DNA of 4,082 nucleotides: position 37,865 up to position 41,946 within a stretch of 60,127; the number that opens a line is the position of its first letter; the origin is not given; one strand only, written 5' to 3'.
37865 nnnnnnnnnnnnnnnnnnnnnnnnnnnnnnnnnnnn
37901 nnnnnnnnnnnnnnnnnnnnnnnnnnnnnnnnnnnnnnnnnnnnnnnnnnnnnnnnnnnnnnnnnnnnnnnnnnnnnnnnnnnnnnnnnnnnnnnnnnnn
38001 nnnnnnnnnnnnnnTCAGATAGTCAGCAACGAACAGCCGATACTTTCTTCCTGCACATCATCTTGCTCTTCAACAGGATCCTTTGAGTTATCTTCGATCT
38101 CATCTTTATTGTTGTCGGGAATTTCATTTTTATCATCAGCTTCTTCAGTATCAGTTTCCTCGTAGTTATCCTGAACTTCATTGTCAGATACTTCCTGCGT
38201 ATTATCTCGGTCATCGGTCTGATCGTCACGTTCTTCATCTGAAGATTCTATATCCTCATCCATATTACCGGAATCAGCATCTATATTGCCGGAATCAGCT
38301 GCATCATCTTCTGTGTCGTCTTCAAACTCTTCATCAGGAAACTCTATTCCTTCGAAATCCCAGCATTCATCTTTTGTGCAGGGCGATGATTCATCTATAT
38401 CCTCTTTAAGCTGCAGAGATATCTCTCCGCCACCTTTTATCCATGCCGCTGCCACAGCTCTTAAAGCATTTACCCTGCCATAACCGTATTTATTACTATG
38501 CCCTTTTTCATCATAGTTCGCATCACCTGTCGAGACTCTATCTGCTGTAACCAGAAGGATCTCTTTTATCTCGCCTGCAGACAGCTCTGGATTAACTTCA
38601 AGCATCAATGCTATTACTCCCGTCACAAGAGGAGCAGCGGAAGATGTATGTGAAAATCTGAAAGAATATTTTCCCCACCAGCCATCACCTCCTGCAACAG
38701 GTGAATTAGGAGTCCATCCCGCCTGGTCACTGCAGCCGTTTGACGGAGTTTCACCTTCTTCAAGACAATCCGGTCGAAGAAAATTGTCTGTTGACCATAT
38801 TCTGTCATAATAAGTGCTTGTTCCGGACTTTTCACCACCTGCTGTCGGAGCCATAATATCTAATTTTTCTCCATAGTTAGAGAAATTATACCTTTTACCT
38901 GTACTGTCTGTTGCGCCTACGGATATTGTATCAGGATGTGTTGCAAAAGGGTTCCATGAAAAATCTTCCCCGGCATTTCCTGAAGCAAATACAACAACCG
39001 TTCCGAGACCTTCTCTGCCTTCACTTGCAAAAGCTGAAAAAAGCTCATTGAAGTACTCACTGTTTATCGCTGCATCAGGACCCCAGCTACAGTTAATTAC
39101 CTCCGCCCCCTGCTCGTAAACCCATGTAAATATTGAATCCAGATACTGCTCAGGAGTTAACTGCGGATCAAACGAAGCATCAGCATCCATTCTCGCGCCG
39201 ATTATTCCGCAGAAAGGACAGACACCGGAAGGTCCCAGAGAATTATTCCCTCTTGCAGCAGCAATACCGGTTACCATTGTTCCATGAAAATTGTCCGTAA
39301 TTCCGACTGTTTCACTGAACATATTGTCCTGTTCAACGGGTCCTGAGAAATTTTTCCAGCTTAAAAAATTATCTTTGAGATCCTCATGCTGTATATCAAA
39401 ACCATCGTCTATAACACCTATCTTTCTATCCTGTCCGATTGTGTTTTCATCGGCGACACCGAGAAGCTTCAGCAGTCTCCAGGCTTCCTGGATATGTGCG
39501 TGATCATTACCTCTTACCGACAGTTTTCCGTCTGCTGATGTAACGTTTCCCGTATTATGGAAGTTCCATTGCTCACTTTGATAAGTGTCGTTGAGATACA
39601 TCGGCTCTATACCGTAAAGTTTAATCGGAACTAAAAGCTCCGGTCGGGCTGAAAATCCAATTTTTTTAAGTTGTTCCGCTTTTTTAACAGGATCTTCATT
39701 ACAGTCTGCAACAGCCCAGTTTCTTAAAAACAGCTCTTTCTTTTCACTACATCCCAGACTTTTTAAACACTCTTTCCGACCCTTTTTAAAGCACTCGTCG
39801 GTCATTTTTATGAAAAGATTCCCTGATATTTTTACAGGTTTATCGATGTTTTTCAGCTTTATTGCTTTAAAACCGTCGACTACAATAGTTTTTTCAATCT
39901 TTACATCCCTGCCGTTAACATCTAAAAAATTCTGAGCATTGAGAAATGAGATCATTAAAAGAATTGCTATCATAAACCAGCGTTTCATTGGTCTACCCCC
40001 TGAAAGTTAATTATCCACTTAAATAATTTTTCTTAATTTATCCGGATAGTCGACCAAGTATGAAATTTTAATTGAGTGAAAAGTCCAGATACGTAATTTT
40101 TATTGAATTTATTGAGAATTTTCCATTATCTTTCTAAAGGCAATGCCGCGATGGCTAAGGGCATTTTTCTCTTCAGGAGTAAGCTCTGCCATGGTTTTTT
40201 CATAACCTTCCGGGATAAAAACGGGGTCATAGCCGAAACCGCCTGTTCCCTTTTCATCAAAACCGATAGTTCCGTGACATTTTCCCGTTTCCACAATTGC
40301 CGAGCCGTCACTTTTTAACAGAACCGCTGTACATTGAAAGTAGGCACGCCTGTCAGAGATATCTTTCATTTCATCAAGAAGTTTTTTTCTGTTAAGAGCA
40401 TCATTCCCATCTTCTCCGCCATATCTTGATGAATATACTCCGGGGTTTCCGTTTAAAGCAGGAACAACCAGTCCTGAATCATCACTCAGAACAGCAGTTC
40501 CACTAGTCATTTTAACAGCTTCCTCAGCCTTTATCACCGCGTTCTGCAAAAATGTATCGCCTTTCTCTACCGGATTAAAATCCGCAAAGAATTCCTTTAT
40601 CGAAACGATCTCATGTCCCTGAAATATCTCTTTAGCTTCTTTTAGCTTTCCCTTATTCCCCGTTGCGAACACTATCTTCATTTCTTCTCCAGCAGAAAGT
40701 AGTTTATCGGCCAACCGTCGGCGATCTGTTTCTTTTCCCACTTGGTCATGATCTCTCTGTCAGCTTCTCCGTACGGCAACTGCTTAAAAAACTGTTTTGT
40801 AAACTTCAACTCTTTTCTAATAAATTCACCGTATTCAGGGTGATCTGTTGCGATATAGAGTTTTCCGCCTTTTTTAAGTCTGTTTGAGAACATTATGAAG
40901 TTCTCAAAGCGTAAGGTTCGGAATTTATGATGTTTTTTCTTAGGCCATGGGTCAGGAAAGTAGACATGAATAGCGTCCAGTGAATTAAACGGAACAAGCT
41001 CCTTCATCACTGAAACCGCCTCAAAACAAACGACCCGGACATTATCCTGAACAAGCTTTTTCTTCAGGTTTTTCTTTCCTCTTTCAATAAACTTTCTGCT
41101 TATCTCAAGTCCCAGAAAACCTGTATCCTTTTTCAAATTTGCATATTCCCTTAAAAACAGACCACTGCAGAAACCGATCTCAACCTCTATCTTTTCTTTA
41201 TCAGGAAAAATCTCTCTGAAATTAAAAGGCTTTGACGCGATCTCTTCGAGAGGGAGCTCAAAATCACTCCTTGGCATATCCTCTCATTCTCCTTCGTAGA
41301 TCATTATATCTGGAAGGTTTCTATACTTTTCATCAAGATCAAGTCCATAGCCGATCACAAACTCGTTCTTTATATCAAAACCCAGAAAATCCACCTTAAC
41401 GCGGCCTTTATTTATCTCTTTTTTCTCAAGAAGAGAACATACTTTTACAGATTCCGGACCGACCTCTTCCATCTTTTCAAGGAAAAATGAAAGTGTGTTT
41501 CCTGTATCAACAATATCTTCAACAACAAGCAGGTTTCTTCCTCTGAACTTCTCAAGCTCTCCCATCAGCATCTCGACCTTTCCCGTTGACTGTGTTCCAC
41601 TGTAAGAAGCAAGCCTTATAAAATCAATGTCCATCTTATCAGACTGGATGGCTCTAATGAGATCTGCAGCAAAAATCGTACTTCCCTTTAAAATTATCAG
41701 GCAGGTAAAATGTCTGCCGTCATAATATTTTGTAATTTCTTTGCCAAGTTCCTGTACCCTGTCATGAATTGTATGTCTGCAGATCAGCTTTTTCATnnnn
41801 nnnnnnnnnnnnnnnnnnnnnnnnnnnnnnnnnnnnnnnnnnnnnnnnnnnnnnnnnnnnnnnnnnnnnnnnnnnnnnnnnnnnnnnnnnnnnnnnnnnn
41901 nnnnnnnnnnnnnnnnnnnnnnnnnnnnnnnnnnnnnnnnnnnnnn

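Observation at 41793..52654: Receptor-less Che-type chemosensory operon wired to a partner-switching pair and a REC-PATAN-TPR protein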

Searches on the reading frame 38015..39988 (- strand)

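Call 5: search_protein_families(library=pfam, proteins=[window:38015-39988:-], max_evalue=0.01)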
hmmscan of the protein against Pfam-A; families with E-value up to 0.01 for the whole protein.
window:38015-39988:- (657 aa): 1 family
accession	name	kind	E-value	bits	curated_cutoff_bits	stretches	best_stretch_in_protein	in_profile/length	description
PF00082.27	Peptidase_S8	-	1.9e-41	142.7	21.8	1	186-504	2-288/288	Subtilase family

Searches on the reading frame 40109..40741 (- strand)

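Call 5: search_protein_families(library=pfam, proteins=[window:40109-40741:-], max_evalue=0.01)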
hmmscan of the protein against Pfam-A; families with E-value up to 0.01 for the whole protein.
window:40109-40741:- (210 aa): 1 family
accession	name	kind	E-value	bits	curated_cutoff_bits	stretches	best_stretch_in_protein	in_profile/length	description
PF01725.21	Ham1p_like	-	7.5e-65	218.8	22.5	1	23-207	1-185/186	Ham1 family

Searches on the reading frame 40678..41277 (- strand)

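Call 5: search_protein_families(library=pfam, proteins=[window:40678-41277:-], max_evalue=0.01)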
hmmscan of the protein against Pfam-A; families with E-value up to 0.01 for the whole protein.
window:40678-41277:- (199 aa): 3 families
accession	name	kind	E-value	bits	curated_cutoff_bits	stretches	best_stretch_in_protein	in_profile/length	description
PF02390.23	Methyltransf_4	-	4e-32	111.5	24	1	28-188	2-167/173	Putative methyltransferase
PF13649.12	Methyltransf_25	-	0.0054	17.8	27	1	33-105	3-70/97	Methyltransferase domain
PF08242.18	Methyltransf_12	-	0.0073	17.4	30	0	33-104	2-70/98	Methyltransferase domain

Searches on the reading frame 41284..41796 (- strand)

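Call 5: search_protein_families(library=pfam, proteins=[window:41284-41796:-], max_evalue=0.01)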
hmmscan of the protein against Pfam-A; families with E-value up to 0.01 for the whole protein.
window:41284-41796:- (170 aa): 1 family
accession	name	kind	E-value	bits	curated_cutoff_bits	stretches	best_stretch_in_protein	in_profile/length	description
PF00156.33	Pribosyltran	-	7e-21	74.6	26.3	1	10-153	5-156/158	Phosphoribosyl transferase domain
